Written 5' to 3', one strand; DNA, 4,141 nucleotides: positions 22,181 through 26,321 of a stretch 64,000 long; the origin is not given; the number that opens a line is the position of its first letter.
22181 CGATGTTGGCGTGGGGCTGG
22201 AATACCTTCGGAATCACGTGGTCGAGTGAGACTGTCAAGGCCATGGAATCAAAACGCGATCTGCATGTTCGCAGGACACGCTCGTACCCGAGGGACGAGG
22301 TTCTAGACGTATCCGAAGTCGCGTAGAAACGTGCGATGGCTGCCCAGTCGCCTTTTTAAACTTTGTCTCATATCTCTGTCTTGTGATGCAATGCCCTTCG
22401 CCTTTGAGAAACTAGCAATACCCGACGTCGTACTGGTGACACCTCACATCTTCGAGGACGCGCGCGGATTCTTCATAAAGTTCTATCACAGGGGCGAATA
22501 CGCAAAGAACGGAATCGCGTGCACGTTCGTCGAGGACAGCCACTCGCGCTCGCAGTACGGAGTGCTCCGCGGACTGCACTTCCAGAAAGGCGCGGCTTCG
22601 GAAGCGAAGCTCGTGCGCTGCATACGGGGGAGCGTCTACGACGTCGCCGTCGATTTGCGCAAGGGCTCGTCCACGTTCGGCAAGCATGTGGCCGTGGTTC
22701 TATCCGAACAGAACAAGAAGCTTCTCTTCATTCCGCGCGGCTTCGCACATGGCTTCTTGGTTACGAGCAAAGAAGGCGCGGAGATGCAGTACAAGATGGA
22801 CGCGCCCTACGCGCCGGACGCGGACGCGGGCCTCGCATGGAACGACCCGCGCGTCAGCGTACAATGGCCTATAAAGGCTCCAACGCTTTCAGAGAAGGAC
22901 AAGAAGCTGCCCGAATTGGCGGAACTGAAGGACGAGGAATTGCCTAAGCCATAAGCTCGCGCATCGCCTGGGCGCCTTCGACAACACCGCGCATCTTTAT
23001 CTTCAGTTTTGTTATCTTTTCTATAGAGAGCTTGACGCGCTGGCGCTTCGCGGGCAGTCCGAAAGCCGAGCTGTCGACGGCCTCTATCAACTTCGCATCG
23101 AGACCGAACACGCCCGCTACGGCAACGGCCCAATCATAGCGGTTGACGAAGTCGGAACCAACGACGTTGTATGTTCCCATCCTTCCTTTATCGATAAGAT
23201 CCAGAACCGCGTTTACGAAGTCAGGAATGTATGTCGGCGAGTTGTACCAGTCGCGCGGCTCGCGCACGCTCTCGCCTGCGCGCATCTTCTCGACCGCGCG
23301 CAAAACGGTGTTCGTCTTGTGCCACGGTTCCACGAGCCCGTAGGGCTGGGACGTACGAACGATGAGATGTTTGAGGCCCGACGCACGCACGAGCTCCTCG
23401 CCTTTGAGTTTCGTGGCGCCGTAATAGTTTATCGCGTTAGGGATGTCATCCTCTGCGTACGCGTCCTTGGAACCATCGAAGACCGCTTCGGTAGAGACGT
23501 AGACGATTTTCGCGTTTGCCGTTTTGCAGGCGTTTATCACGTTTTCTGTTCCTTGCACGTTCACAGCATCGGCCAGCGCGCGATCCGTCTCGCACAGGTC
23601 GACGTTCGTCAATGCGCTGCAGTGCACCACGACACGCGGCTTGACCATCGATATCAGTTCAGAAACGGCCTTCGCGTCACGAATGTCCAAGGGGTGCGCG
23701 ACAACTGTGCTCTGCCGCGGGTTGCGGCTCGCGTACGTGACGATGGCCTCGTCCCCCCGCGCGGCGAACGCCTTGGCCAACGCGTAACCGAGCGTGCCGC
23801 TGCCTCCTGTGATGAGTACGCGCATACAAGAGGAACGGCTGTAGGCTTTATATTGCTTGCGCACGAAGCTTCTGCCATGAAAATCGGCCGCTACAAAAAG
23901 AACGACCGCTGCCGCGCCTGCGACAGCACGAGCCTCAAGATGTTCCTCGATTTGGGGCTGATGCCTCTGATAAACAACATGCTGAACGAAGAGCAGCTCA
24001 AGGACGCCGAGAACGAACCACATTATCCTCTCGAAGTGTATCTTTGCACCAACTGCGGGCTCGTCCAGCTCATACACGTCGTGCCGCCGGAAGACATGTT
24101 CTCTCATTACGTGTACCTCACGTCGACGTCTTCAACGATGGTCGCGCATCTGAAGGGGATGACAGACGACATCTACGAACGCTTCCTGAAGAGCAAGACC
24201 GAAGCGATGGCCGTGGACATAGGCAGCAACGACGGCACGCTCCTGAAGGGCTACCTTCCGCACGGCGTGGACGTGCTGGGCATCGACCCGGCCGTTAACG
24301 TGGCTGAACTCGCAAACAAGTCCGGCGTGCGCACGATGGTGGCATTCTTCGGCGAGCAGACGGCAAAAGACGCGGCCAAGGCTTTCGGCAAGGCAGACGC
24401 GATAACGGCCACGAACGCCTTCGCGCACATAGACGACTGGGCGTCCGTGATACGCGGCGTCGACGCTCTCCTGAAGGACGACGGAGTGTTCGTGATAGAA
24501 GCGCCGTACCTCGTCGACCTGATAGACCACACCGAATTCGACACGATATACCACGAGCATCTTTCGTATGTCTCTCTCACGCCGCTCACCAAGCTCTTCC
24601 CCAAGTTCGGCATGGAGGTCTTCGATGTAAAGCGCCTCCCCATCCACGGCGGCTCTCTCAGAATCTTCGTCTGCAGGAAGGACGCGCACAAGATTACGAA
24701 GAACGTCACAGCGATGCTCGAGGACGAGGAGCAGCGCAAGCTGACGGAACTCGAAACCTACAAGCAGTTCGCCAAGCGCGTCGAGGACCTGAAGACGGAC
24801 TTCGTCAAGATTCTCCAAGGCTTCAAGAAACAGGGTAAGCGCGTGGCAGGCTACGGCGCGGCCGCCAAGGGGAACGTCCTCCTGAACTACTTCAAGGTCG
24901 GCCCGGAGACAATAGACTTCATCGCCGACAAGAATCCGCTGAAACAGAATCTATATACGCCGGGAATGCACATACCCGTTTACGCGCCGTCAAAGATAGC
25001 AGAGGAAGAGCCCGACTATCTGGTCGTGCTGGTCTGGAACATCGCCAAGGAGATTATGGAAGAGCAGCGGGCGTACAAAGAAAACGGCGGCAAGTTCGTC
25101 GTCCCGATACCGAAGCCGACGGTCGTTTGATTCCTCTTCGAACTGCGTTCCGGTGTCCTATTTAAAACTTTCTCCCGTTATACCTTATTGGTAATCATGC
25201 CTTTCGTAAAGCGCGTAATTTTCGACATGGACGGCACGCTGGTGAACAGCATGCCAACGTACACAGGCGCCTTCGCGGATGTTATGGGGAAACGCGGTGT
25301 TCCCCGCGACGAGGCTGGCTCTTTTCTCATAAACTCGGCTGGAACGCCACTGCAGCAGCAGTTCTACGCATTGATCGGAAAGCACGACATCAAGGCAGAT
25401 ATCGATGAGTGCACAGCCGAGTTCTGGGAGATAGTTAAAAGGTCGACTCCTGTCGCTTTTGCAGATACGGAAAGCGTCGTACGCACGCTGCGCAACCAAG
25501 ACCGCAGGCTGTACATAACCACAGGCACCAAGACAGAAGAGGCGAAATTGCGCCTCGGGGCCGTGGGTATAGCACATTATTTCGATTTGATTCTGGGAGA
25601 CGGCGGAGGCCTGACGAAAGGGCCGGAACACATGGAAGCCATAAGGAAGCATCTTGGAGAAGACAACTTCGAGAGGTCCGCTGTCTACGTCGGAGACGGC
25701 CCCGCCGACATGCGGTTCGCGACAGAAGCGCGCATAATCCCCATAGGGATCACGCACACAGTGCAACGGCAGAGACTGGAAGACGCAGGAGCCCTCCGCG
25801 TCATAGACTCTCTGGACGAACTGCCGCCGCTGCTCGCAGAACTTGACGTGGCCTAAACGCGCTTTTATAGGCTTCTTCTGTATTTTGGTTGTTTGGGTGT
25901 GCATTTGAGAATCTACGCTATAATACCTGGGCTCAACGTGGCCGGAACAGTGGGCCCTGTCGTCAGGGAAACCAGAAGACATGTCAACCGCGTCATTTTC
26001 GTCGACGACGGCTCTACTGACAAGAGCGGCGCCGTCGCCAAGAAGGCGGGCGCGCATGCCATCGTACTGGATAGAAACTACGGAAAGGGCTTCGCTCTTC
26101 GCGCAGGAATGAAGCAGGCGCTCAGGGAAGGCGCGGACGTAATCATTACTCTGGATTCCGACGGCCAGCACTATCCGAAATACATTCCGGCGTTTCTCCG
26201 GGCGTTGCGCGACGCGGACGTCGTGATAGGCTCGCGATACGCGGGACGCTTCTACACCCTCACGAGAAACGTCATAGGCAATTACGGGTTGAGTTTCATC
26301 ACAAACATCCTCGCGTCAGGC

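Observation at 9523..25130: Complete-looking CDP-3,6-dideoxyhexose pathway in an archaeon, split in two loci, E1 without E3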

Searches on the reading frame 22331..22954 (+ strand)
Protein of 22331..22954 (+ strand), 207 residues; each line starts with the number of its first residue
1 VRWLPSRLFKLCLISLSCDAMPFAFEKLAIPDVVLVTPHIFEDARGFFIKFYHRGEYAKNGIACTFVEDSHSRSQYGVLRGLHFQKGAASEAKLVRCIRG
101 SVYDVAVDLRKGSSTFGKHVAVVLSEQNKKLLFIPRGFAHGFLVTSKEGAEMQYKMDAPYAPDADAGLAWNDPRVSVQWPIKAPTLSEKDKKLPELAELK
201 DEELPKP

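Call 4: search_protein_families(library=pfam, proteins=[window:22331-22954:+], max_evalue=0.001)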
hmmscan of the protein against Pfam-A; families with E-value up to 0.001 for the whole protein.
window:22331-22954:+ (207 aa): 1 family
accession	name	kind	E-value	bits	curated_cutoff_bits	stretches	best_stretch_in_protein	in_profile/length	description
PF00908.23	dTDP_sugar_isom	-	6.9e-66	221.5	27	1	28-198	2-168/168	dTDP-4-dehydrorhamnose 3,5-epimerase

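Call 5: search_protein_families(library=ncbifam, proteins=[window:22331-22954:+], max_evalue=0.00001)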
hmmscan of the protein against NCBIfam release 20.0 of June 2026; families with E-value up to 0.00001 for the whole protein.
window:22331-22954:+ (207 aa): 1 family
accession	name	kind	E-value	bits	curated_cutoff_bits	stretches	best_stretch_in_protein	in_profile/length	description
TIGR01221.1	rmlC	equivalog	1.9e-67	226.5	155.75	1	26-199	3-175/176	dTDP-4-dehydrorhamnose 3,5-epimerase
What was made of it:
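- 22331..22954 (+): RmlC-type NDP-4-keto-6-deoxyhexose 3,5- (or 5-) epimerase. TIGR01221 226.5 bits, above the cut-off of 155.75 (call 5).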

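Call 52: search_solved_structures(query=window:22331-22951:+, max_evalue=1e-10)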
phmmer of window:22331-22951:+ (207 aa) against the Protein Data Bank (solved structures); distinct sequences matched with E-value up to 1e-10: 37.
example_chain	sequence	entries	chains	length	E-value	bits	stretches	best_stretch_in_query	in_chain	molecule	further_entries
7pvi_AAA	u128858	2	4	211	6.8e-50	172.6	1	16-191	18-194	dTDP-4-dehydrorhamnose 3,5-epimerase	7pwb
1dzr_A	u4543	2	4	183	4.1e-49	170.1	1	27-196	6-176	DTDP-4-DEHYDRORHAMNOSE 3,5-EPIMERASE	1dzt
1rtv_A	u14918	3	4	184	1.4e-47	165.1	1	24-193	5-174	dTDP-4-dehydrorhamnose 3,5-epimerase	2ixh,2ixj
2ixi_A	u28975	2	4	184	1.4e-47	165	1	24-193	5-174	DTDP-4-DEHYDRORHAMNOSE 3,5-EPIMERASE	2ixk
6din_A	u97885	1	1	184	2e-47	164.6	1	26-193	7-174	dTDP-4-dehydrorhamnose 3,5-epimerase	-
9j9s_A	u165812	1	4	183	4.3e-46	160.2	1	23-196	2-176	dTDP-4-dehydrorhamnose 3,5-epimerase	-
9j9t_A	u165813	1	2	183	1.6e-45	158.3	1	23-196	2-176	dTDP-4-dehydrorhamnose 3,5-epimerase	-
9j9q_A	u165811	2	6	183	5.7e-45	156.5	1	23-196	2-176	dTDP-4-dehydrorhamnose 3,5-epimerase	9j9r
1ep0_A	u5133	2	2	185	1e-44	155.7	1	22-196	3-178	DTDP-6-DEOXY-D-XYLO-4-HEXULOSE 3,5-EPIMERASE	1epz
23ef_A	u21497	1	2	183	1.3e-44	155.4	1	23-196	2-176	dTDP-4-dehydrorhamnose 3,5-epimerase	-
9uyw_A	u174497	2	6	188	5.9e-44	153.2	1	22-196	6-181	dTDP-4-dehydrorhamnose 3,5-epimerase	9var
23eg_A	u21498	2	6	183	1e-43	152.4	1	23-196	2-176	dTDP-4-dehydrorhamnose 3,5-epimerase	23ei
9j9u_A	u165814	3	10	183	1.4e-43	151.9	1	23-196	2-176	dTDP-4-dehydrorhamnose 3,5-epimerase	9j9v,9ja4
6c46_A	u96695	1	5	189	1.1e-42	149.1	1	27-196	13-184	dTDP-4-dehydrorhamnose 3,5-epimerase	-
3ryk_A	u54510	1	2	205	7.5e-42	146.3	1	30-201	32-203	dTDP-4-dehydrorhamnose 3,5-epimerase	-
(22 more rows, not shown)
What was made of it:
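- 22331..22954 (+): PDB RmlC structures down to 7e-50 (call 52).
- On RmlC (dTDP-4-dehydrorhamnose 3,5-epimerase, TIGR01221): PDB RmlC 7e-50 (call 52).
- RmlC is most similar to true dTDP-rhamnose epimerases (call 52).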

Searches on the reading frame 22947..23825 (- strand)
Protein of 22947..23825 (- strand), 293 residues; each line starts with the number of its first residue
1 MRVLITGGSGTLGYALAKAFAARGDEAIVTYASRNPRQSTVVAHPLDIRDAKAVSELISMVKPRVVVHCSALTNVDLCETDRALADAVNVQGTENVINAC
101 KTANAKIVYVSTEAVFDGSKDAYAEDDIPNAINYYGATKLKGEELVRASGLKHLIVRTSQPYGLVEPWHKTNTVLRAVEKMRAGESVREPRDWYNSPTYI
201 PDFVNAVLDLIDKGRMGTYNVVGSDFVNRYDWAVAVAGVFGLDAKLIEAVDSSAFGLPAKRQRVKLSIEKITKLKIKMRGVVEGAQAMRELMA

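Call 53: search_solved_structures(query=window:22947-23825:-, max_evalue=1e-10)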
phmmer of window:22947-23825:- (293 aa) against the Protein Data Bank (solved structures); distinct sequences matched with E-value up to 1e-10: 15.
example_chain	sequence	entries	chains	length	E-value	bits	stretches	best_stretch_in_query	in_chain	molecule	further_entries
1vl0_A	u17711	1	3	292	2e-31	112.7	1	1-265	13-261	DTDP-4-dehydrorhamnose reductase, rfbD ortholog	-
2ggs_A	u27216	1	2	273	6e-31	111.1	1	1-252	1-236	273aa long hypothetical dTDP-4-dehydrorhamnose reductase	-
2ydx_A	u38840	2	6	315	2.4e-30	109.1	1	2-278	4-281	METHIONINE ADENOSYLTRANSFERASE 2 SUBUNIT BETA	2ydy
4ndn_E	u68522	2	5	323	2.6e-30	109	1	2-277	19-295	Methionine adenosyltransferase 2 subunit beta | Isoform 2 of Methionine adenosyltransferase 2 subunit beta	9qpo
4ktt_E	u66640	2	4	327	2.8e-30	108.9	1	2-277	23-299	Methionine adenosyltransferase 2 subunit beta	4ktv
30gd_E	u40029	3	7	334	3e-30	108.8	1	2-277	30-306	Isoform 1 of Methionine adenosyltransferase 2 subunit beta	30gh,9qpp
3sc6_A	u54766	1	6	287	5.6e-30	107.9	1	45-266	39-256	dTDP-4-dehydrorhamnose reductase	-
5u9c_A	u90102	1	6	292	3e-27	99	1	2-262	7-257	dTDP-4-dehydrorhamnose Reductase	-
8g22_A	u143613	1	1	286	3.3e-25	92.3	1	5-269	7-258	dTDP-4-dehydrorhamnose reductase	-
4wpg_A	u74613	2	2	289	1.9e-22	83.2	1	3-265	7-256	dTDP-4-dehydrorhamnose reductase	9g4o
8ctr_A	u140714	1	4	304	6e-21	78.3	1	1-271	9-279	dTDP-4-dehydrorhamnose reductase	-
9gpi_D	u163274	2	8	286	1e-20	77.6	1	4-288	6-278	dTDP-4-dehydrorhamnose reductase, putative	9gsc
1kbz_A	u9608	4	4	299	6.1e-20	75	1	2-271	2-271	dTDP-glucose oxidoreductase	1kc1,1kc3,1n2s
5y1d_A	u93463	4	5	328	9.1e-11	44.9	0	3-180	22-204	NAD dependent epimerase/dehydratase family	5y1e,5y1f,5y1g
3icp_A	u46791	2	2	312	9.6e-11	44.8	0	1-288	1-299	NAD-dependent epimerase/dehydratase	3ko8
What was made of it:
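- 22944..23825 (-): RmlD-type NDP-4-ketohexose 4-reductase. Convergent with rmlC (11-nt overlap) and divergent from the C-methyltransferase. PDB 1VL0 2e-31 (call 53).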

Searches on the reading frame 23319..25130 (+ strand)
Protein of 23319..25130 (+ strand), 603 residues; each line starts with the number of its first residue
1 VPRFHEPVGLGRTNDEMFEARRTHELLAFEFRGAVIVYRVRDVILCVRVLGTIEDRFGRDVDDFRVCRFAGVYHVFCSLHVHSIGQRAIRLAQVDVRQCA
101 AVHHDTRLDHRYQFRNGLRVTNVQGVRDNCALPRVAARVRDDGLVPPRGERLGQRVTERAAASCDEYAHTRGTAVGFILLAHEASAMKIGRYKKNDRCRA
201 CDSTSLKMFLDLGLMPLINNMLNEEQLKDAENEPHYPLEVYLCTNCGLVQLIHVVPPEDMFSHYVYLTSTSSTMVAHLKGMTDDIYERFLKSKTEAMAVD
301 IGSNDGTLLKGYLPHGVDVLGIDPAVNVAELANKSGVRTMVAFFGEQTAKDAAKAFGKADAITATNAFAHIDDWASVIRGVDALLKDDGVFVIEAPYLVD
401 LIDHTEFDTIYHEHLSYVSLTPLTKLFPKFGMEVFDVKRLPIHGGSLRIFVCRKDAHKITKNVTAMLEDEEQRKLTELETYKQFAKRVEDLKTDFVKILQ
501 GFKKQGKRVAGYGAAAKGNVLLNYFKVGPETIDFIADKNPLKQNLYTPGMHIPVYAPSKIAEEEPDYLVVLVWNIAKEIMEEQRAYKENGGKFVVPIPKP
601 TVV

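Call 4: search_protein_families(library=pfam, proteins=[window:23319-25130:+], max_evalue=0.001)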
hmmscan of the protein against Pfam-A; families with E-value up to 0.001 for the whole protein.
window:23319-25130:+ (603 aa): 6 families
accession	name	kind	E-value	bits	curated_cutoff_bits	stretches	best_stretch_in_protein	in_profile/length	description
PF08484.17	Methyltransf_14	-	7.1e-63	211.6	23.5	1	441-598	1-160/160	C-methyltransferase C-terminal domain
PF08421.16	Methyltransf_13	-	6.6e-21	74.7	31.3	1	198-261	1-62/62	Putative zinc binding domain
PF13489.12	Methyltransf_23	-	1.1e-17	64.7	27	1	283-434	10-161/164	Methyltransferase domain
PF08242.18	Methyltransf_12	-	1.1e-11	45.8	30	1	299-391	1-98/98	Methyltransferase domain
PF08241.18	Methyltransf_11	-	1e-07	32.9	21.2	1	299-393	1-95/95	Methyltransferase domain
PF13649.12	Methyltransf_25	-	1.3e-05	26.2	27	1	299-389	2-97/97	Methyltransferase domain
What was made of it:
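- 23877..25130 (+): SAM-dependent NDP-4-ketohexose 3-C-methyltransferase with an N-terminal Cys4 zinc ribbon (TylC3/MtmC/TcaB9/KijD1 family). PF08421 + PF13489 + PF08484 (call 4).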

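Call 5: search_protein_families(library=ncbifam, proteins=[window:23319-25130:+], max_evalue=0.00001)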
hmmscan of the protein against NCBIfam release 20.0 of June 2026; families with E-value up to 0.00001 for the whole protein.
window:23319-25130:+ (603 aa): 1 family
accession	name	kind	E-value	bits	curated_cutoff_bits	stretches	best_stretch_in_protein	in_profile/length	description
TIGR01983.1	UbiG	equivalog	6e-06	25.7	102.95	1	292-393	47-151/228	bifunctional 2-polyprenyl-6-hydroxyphenol methylase/3-demethylubiquinol 3-O-methyltransferase UbiG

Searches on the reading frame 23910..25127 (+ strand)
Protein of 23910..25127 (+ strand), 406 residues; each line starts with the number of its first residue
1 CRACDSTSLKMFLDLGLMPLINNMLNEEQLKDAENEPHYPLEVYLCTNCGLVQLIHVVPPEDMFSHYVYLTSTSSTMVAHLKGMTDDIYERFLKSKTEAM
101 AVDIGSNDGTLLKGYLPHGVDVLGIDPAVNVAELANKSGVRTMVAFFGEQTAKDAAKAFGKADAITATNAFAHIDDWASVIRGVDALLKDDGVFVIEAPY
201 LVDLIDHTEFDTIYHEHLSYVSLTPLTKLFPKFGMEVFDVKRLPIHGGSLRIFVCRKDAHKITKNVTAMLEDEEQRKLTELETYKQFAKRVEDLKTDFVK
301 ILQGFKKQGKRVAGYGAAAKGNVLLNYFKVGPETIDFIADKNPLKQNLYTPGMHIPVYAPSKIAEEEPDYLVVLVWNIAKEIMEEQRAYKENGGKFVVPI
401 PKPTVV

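Call 25: search_solved_structures(query=window:23910-25127:+, max_evalue=0.00001, show_alignments=1)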
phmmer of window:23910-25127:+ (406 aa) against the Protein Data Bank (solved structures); distinct sequences matched with E-value up to 0.00001: 10.
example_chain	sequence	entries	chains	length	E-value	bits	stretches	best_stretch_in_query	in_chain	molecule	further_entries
4rv9_A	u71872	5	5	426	6.3e-95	321.5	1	1-406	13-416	D-mycarose 3-C-methyltransferase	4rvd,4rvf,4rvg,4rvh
5t64_A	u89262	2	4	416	3.3e-82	279.7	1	1-404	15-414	Sugar 3-C-methyl transferase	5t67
5t6b_A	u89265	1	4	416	3.4e-82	279.6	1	1-402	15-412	Sugar 3-C-methyl transferase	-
3ndi_A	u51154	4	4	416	1.5e-78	267.6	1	1-402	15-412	Methyltransferase | TcaB9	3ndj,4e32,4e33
4e2y_A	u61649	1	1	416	4e-78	266.2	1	1-402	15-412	TcaB9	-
4e31_A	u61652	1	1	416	4.2e-78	266.1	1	1-402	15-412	TcaB9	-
4e2x_A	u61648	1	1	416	5.6e-78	265.7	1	1-402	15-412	TcaB9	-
4e2z_A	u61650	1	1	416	1.5e-77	264.4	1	1-402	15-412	TcaB9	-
4e2w_A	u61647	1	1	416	1.5e-77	264.4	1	1-402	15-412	TcaB9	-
4e30_A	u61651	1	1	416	3.8e-77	263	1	1-402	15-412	TcaB9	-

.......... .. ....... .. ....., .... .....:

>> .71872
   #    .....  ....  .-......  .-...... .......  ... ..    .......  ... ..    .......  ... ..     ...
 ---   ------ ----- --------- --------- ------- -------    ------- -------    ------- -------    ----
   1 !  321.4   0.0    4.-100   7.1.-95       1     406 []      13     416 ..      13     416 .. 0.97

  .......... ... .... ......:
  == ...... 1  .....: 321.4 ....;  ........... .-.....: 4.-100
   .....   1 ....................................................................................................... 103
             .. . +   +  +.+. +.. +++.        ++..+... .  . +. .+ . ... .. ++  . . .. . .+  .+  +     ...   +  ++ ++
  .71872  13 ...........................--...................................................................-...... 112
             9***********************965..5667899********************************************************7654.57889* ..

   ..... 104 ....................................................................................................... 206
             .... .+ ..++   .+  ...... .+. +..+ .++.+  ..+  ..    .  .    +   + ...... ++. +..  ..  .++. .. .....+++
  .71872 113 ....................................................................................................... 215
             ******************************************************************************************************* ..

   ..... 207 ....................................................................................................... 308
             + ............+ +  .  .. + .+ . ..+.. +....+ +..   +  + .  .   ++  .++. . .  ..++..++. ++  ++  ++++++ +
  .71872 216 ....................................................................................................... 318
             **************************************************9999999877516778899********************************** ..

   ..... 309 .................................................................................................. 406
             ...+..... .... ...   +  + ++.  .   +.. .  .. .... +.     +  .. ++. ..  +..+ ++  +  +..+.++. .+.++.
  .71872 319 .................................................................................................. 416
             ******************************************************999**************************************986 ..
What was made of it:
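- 23877..25130 (+): PDB MtmC 4RV9 6e-95, KijD1 3e-82, TcaB9 1.5e-78, full length (call 25).
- Closest known: L-mycarose / D-tetronitrose-type branched-sugar pathways. Same: The Zn-ribbon SAM C-methyltransferase is full-length homologous (E 6e-95 to 1.5e-78, call 25).
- C-methyltransferase: MtmC 6e-95 (call 25).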

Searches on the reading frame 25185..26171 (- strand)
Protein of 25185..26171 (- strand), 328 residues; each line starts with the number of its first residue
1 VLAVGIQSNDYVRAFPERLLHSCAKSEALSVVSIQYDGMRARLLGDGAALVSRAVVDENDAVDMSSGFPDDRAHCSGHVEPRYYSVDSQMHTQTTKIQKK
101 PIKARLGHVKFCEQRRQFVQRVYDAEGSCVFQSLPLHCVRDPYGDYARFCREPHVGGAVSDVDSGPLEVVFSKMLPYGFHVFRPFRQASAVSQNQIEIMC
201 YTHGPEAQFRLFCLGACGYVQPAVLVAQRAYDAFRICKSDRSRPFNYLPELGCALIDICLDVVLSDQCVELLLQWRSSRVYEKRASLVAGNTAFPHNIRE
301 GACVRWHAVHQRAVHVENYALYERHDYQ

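Call 4: search_protein_families(library=pfam, proteins=[window:25185-26171:-], max_evalue=0.001)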
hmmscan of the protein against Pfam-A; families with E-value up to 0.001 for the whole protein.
window:25185-26171:- (328 aa): 0 families

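Call 5: search_protein_families(library=ncbifam, proteins=[window:25185-26171:-], max_evalue=0.00001)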
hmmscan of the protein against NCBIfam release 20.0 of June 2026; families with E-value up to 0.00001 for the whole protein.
window:25185-26171:- (328 aa): 0 families

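Call 78: search_protein_families(library=pfam, proteins=[window:25185-26171:-], max_evalue=0.1)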
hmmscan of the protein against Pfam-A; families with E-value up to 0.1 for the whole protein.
window:25185-26171:- (328 aa): 0 families

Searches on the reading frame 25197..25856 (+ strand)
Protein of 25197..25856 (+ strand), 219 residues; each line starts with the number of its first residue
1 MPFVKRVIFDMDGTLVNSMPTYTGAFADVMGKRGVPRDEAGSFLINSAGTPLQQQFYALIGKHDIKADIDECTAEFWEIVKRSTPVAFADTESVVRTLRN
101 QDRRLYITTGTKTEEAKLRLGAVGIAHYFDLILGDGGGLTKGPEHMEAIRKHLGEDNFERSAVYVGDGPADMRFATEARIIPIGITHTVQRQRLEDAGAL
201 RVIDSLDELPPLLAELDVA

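Call 90: search_protein_families(library=pfam, proteins=[window:25197-25856:+], max_evalue=0.01)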
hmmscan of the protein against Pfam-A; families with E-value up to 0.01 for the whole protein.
window:25197-25856:+ (219 aa): 3 families
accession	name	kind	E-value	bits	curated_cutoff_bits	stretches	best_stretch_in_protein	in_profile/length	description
PF13419.12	HAD_2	-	3.1e-19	70.2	23.8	1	7-180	1-173/178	Haloacid dehalogenase-like hydrolase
PF00702.32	Hydrolase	-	3.6e-16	60.6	26.4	1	5-178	2-190/191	haloacid dehalogenase-like hydrolase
PF12710.13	HAD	-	1e-06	29.8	27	1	7-175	1-188/189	haloacid dehalogenase-like hydrolase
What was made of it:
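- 25197..25856 (+): HAD_2-family hydrolase/phosphatase directly downstream of the C-methyltransferase. Membership in the pathway is uncertain. PF13419 3e-19 (call 90).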
